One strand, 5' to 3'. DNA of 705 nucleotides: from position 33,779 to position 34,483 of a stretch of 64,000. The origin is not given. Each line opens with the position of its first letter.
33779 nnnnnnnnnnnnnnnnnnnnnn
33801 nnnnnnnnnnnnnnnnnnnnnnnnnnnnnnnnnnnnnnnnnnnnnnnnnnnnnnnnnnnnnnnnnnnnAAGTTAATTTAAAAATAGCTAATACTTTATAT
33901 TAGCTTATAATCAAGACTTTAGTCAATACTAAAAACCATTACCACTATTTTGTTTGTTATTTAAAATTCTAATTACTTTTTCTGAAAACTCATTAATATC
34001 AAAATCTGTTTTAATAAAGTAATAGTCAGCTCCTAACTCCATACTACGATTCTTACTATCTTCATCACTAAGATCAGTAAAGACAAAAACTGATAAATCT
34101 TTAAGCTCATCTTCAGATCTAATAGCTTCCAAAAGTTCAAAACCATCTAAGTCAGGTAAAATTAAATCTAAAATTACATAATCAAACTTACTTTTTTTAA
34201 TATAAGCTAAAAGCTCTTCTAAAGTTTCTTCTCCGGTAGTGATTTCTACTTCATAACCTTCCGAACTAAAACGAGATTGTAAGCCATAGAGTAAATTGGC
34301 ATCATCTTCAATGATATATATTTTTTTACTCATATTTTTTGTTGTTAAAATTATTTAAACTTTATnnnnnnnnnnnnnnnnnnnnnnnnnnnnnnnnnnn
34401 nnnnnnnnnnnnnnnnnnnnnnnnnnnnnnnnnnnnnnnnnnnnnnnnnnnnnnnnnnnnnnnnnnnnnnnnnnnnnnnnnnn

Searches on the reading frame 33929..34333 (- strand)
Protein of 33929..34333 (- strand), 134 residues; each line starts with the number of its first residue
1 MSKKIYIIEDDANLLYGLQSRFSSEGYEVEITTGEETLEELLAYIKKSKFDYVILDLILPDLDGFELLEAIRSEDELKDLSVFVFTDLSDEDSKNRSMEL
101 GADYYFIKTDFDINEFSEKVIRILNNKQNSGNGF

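Call 50: search_protein_families(library=pfam, proteins=[window:33929-34333:-], max_evalue=0.001)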
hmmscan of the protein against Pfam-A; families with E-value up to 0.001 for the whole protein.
window:33929-34333:- (134 aa): 1 family
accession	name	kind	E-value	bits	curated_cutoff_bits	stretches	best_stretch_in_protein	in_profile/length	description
PF00072.30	Response_reg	-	1.3e-18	67.6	30.2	1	5-118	1-108/111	Response regulator receiver domain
